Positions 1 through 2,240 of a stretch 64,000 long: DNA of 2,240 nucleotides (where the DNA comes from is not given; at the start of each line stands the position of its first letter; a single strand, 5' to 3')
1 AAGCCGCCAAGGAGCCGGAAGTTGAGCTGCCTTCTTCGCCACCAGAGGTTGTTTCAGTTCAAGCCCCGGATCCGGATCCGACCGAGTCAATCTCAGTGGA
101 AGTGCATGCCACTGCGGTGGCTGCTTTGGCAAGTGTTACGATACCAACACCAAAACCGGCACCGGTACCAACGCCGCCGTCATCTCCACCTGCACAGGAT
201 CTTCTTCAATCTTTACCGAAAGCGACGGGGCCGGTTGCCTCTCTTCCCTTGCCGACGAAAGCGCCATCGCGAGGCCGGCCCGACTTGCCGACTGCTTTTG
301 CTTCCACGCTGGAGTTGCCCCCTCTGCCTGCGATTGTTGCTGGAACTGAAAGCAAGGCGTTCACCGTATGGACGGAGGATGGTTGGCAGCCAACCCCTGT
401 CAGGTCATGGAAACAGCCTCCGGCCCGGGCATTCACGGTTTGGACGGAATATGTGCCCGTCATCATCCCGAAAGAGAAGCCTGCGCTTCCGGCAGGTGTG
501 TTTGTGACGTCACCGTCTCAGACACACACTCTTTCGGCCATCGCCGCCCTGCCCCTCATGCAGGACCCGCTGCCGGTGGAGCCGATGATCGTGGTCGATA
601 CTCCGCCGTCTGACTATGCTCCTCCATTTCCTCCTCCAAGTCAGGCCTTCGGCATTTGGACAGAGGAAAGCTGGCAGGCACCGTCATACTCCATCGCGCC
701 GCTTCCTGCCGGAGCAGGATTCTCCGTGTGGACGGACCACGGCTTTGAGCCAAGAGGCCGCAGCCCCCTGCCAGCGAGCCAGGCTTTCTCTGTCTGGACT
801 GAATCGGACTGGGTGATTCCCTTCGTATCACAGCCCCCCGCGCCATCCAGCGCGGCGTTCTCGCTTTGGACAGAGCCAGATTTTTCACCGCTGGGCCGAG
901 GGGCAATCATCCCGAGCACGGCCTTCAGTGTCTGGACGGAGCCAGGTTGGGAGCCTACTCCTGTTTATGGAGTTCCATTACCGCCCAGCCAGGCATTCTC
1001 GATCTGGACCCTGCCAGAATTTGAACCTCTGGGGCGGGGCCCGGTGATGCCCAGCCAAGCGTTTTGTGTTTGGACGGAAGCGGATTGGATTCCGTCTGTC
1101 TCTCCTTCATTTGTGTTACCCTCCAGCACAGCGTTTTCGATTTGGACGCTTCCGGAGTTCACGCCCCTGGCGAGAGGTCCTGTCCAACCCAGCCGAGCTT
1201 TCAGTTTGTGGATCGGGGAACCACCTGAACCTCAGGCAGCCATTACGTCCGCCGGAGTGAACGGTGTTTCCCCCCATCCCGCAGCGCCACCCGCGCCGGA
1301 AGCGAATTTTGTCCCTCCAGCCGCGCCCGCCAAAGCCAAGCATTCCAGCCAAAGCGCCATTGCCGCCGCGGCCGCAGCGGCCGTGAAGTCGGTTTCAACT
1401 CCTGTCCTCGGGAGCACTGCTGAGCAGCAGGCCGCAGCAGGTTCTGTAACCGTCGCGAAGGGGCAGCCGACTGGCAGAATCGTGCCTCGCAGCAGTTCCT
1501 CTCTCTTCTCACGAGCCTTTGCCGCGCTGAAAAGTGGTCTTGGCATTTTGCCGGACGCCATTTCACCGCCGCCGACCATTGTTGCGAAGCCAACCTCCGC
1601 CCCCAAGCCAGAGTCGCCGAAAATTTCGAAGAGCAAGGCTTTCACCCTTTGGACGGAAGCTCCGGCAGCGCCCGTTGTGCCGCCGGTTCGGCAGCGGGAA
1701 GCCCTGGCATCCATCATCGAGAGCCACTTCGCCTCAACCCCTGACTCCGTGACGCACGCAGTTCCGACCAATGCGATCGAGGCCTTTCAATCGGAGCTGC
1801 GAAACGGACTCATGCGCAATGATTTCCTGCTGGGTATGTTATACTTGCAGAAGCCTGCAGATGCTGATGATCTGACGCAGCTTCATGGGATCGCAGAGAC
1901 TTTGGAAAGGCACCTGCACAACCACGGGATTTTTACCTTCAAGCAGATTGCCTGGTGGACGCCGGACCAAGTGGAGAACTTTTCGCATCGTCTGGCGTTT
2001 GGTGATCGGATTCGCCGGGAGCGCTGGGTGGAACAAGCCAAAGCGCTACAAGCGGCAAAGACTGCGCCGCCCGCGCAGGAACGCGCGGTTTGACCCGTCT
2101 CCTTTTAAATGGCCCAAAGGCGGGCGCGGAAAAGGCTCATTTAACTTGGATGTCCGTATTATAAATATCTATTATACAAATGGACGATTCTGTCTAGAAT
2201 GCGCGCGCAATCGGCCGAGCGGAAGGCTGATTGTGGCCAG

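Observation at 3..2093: Pro-rich protein carrying about 12 tandem 'QAFS[VI]WTEP[DG]W' repeats, fused to a helix-hairpin-helix-like C-terminal domain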

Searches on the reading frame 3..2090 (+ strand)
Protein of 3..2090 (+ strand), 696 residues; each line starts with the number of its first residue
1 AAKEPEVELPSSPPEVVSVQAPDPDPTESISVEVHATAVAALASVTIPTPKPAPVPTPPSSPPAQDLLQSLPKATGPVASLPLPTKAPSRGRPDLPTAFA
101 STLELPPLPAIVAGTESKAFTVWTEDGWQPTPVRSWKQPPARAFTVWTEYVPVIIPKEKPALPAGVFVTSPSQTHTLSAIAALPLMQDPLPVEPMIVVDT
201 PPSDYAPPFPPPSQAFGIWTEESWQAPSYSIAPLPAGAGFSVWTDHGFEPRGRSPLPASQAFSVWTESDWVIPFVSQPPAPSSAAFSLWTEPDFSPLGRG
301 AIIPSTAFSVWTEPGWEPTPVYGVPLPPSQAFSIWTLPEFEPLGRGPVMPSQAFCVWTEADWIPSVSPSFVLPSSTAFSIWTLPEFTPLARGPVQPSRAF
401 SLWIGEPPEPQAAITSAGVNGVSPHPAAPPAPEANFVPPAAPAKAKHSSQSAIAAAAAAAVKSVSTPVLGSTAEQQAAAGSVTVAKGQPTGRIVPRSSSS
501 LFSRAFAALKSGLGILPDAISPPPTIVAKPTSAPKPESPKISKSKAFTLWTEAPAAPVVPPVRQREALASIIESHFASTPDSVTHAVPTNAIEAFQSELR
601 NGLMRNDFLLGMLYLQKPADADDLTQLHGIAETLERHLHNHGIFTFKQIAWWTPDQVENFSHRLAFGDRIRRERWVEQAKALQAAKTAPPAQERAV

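Call 4: search_protein_families(library=pfam, proteins=[window:3-2090:+], max_evalue=1)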
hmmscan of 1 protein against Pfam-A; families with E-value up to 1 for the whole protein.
window:3-2090:+ (696 aa): 0 families

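Call 5: search_protein_families(library=ncbifam, proteins=[window:3-2090:+], max_evalue=1)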
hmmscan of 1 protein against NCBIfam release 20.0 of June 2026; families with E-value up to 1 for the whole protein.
window:3-2090:+ (696 aa): 6 families
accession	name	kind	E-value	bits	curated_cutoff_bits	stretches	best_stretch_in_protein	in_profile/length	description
NF009040.0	PRK12373.1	equivalog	2.3e-17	63.8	514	1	611-686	312-387/400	NADH-quinone oxidoreductase subunit E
NF008915.0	PRK12278.1-1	equivalog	9.5e-14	51.8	281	1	618-683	149-214/216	50S ribosomal protein L21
NF045508.1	PhasinPhaH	equivalog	1.7e-12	48.1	250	1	619-684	168-233/234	phasin PhaH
NF008966.0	PRK12311.1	equivalog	3.2e-11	42.9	526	1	620-685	267-332/334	30S ribosomal protein S2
NF008916.0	PRK12278.1-4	equivalog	2.4e-10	40.6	193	1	617-682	155-221/223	50S ribosomal protein L21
TIGR03491.1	TIGR03491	subfamily_domain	0.092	11.7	97.45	1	619-686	209-272/462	TM0106 family RecB-like putative nuclease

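Call 10: find_homologous_proteins(query=window:3-2090:+, max_evalue=0.001)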
Query window:3-2090:+ (696 aa): 26 proteins with E <= 0.001 among 8000 candidates.
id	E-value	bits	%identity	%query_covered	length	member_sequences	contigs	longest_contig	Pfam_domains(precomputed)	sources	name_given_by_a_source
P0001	0.0e+0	1513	100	100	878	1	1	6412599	-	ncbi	-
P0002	3.1e-78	282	35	93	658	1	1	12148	-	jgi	jgi:hypothetical protein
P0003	1.1e-65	241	45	28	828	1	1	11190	-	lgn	-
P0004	2.5e-64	236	42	28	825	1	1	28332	-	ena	-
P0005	2.7e-58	217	36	70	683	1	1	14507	-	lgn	-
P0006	1.9e-54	204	29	61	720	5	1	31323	-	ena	-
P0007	3.6e-53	200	37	35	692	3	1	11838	-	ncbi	-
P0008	4.1e-52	196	33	62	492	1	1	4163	-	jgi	-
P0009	8.3e-51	192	53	13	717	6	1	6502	-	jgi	jgi:NADH-quinone oxidoreductase subunit E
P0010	2.1e-47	181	47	25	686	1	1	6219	-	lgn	-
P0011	6.3e-45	172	35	37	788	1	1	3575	-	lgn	-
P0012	9.5e-43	165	34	61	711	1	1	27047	-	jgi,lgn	-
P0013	3.9e-38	150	38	32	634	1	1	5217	-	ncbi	ncbi:MAG: hypothetical protein ACOYMN_10080, partial [Roseimicrobium sp.]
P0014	4.6e-37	146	43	27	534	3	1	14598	-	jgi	jgi:hypothetical protein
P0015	6.1e-36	143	40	37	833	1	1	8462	-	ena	-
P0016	1.5e-31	128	38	31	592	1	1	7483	-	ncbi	-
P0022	9.6e-29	119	34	44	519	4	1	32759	-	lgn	-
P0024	2.6e-11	61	36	31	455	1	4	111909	-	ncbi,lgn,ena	-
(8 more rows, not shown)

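Call 12: find_encoding_contigs(protein=P0001, flank=10000, max_places=3)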
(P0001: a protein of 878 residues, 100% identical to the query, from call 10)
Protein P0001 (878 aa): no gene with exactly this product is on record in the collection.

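Call 22: find_related_loci(query=A3, collection=genome_contigs, flank=10000)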
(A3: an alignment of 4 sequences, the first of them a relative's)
Query A3 (878 aa) in genome_contigs; peptide patterns used: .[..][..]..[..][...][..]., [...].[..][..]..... (x = any residue, [..] = any of these).
37 stretches matched a pattern; 1 encode a relative of the query (tblastn E <= 1e-3); 1 distinct loci.
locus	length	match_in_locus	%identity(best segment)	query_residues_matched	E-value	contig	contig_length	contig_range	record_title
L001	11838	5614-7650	53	1-868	1e-28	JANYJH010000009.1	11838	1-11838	MAG: Phragmitibacter sp. isolate GL140_3_metabinner_74 GL140_3_k141_1112643, whole genome shotgun sequence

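Call 23: find_encoding_contigs(protein=P0006, flank=8000, max_places=2)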
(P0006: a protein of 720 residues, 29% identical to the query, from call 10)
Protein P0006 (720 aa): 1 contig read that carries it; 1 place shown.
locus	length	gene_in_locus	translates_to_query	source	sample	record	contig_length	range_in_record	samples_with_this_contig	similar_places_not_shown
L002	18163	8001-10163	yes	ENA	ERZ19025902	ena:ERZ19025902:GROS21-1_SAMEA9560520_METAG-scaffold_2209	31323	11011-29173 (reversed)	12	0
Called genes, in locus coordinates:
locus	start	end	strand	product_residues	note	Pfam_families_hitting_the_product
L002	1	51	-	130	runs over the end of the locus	-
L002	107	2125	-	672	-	PF00580:UvrD-helicase, PF13086:AAA_11 (faint), PF13245:AAA_19, PF13604:AAA_30 (faint), PF13361:UvrD_C, PF13538:UvrD_C_2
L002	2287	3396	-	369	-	PF01467:CTP_transf_like, PF00551:Formyl_trans_N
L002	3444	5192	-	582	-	PF00664:ABC_membrane, PF00005:ABC_tran, PF02463:SMC_N (faint)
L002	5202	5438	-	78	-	-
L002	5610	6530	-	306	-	PF00294:PfkB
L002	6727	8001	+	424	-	PF00691:OmpA (weak)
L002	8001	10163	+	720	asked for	-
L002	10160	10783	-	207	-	PF02581:TMP-TENI, PF03060:NMO (faint)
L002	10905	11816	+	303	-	PF12804:NTP_transf_3 (faint)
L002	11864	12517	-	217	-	PF00814:TsaD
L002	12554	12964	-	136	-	PF02367:TsaE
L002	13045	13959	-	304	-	PF00586:AIRS, PF02769:AIRS_C (weak)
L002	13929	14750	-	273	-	PF02517:Rce1-like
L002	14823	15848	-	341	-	PF25145:NfeD1b_N, PF00574:CLP_protease (faint), PF01343:Peptidase_S49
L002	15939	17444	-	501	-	PF03853:YjeF_N, PF01256:Carb_kinase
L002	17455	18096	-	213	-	PF01520:Amidase_3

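Call 24: find_encoding_contigs(protein=P0012, flank=8000, max_places=2)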
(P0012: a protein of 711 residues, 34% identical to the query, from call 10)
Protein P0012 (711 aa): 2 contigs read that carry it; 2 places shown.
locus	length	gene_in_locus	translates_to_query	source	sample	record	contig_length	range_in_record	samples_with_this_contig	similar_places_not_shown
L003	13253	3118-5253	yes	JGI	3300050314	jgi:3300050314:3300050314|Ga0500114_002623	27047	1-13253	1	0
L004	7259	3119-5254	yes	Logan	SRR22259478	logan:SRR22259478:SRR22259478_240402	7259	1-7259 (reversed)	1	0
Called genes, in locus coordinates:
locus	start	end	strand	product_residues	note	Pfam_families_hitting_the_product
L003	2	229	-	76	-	?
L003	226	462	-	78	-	-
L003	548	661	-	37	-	-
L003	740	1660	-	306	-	PF00294:PfkB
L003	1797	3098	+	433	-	PF04972:BON (weak), PF00691:OmpA (faint)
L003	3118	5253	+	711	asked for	-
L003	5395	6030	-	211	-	PF02581:TMP-TENI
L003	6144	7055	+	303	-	PF12804:NTP_transf_3 (weak)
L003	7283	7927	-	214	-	PF00814:TsaD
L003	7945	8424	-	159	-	PF02367:TsaE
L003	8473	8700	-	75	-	-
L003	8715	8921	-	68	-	-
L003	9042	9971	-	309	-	PF03167:UDG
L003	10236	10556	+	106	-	-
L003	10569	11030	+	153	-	-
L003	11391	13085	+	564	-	PF00749:tRNA-synt_1c, PF03950:tRNA-synt_1c_C, PF20974:tRNA-synt_1c_C2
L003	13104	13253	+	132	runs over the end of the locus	-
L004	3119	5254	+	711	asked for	-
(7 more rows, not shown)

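Call 25: find_encoding_contigs(protein=P0004, flank=8000, max_places=2)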
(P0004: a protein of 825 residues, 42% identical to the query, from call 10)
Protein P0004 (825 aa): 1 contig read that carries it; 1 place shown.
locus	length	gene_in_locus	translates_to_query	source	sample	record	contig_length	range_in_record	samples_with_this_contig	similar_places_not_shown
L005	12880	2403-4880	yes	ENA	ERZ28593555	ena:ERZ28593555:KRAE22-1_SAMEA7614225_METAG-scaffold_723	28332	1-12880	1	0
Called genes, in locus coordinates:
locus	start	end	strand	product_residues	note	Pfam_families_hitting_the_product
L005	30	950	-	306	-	PF00294:PfkB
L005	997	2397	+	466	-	-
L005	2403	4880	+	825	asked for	-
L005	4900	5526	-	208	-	PF02581:TMP-TENI, PF03060:NMO (weak)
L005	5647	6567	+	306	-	PF00483:NTP_transferase (weak), PF12804:NTP_transf_3 (faint)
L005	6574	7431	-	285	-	PF03734:YkuD (faint)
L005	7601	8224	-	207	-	PF00814:TsaD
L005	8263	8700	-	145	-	PF02367:TsaE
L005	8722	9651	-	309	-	PF00586:AIRS, PF02769:AIRS_C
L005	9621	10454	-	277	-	PF02517:Rce1-like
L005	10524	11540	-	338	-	PF00574:CLP_protease (weak), PF25145:NfeD1b_N, PF01343:Peptidase_S49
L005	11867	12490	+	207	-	-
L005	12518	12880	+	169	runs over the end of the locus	-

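Call 43: search_protein_families(library=pfam, proteins=[L002:6727-7998:+, L003:1797-3095:+, L005:997-2394:+], max_evalue=1)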
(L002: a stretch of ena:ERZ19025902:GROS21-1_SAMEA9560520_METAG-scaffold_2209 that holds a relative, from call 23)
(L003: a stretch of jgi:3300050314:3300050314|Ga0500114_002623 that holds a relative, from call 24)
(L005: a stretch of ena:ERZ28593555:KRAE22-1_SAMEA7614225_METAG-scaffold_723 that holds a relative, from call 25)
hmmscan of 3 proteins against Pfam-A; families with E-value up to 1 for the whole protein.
L002:6727-7998:+ (424 aa): 2 families
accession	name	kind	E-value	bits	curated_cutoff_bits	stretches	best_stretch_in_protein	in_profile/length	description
PF00691.25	OmpA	-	2.1e-06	28.5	27.2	1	328-398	2-73/98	OmpA family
PF21934.1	Yop-YscD_ppl_3rd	-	0.18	12.1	24.3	0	177-194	18-35/64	YscD/CdsD-like Bon-like domain 3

L003:1797-3095:+ (433 aa): 2 families
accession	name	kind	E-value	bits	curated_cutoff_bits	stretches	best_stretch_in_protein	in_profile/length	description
PF04972.22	BON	-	2.3e-06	28.2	27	1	46-98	5-60/69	BON domain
PF00691.25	OmpA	-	1.4e-05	25.7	27.2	1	336-411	1-77/98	OmpA family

L005:997-2394:+ (466 aa): 2 families
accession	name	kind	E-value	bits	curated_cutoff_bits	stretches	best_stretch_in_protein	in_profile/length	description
PF00691.25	OmpA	-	5.7e-05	23.8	27.2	1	365-437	2-72/98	OmpA family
PF21934.1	Yop-YscD_ppl_3rd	-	0.053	13.7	24.3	0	288-316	19-47/64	YscD/CdsD-like Bon-like domain 3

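Call 47: search_protein_families(library=padloc, proteins=[P0001, L002:6727-7998:+], max_evalue=0.01)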
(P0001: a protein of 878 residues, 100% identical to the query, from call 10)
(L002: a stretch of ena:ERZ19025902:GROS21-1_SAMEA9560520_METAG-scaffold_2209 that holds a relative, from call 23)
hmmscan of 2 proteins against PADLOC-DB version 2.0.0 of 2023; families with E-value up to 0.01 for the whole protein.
P0001 (878 aa): 0 families

L002:6727-7998:+ (424 aa): 0 families

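Call 53: find_encoding_contigs(protein=P0024, flank=8000, max_places=2)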
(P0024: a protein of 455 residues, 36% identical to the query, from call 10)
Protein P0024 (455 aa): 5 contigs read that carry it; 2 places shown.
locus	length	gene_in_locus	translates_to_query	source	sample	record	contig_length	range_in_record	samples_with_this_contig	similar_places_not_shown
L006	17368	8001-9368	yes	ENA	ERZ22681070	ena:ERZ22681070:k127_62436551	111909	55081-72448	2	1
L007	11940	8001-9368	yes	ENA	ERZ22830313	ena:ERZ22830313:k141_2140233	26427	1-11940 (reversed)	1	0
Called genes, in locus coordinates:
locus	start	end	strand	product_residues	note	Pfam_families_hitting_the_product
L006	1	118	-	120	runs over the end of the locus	PF01521:Fe-S_biosyn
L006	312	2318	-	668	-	PF00580:UvrD-helicase, PF13245:AAA_19, PF13604:AAA_30 (weak), PF13361:UvrD_C, PF13538:UvrD_C_2 (weak)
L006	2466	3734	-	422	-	PF01467:CTP_transf_like, PF00551:Formyl_trans_N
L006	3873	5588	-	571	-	PF00664:ABC_membrane, PF00005:ABC_tran, PF02463:SMC_N (faint)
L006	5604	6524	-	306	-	PF00294:PfkB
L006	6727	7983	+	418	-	-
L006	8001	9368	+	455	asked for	-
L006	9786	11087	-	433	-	PF03721:UDPG_MGDP_dh_N, PF00984:UDPG_MGDP_dh, PF03720:UDPG_MGDP_dh_C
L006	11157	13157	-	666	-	PF07940:Hepar_II_III_C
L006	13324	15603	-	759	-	PF08240:ADH_N (faint), PF00107:ADH_zinc_N, PF13602:ADH_zinc_N_2 (weak), PF01408:GFO_IDH_MocA, PF02894:GFO_IDH_MocA_C (weak), PF22725:GFO_IDH_MocA_C3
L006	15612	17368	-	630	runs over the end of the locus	PF13522:GATase_6, PF13537:GATase_7, PF00733:Asn_synthase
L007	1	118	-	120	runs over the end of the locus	PF01521:Fe-S_biosyn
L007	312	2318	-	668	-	PF00580:UvrD-helicase, PF13245:AAA_19, PF13604:AAA_30 (weak), PF13361:UvrD_C, PF13538:UvrD_C_2 (weak)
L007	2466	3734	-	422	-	PF01467:CTP_transf_like, PF00551:Formyl_trans_N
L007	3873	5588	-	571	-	PF00664:ABC_membrane, PF00005:ABC_tran, PF02463:SMC_N (faint)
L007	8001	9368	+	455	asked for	-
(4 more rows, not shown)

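Call 54: predict_structure(alignment_id=A1)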
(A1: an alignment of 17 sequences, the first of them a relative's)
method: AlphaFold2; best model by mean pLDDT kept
length: 878 residues; sequences in the alignment: 17
mean_pLDDT: 46.3   pTM: 0.28
mean pLDDT of the five models: 46.3, 41.2, 40.7, 37.6, 35.0
residues with pLDDT >= 90: 79; 70-90: 80; 50-70: 74; < 50: 645
segments of 3 or more residues with pLDDT < 50: 97-99, 101-143, 145-159, 161-168, 170-231, 235-237, 246-258, 260-269, 271-287, 290-352, 354-372, 374-591, 593-605, 615-679, 693-770
pLDDT, mean of each block of 10 residues (from residue 1): 69 88 96 94 91 93 83 58 57 49 41 40 37 35 36 35 37 36 39 40 37 32 36 48 43 37 35 33 37 32 29 31 28 31 37 35 37 42 35 30 33 32 32 33 35 34 33 35 35 34 35 34 36 35 33 30 29 32 33 36 39 41 35 34 33 31 35 39 50 44 36 35 31 33 40 39 37 65 81 85 87 90 90 91 84 93 90 60
secondary structure, 60 per line:
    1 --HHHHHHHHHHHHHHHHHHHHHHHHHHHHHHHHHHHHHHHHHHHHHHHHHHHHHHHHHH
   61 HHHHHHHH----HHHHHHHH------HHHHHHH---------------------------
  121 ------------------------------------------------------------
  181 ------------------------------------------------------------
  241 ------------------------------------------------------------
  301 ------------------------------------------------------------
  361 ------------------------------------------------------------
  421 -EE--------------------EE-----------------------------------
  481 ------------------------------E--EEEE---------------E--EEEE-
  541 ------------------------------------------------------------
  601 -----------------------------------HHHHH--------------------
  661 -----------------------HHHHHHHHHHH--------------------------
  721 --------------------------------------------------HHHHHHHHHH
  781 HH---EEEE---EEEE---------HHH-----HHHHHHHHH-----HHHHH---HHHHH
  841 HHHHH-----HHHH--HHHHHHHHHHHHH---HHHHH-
elements in order (helices of 4 or more, strands of 3 or more residues): H3-68 H73-80 H87-93 E514-517 E536-539 H636-640 H684-694 H771-782 E786-789 E793-796 H814-822 H828-832 H836-845 H851-854 H857-869 H873-877
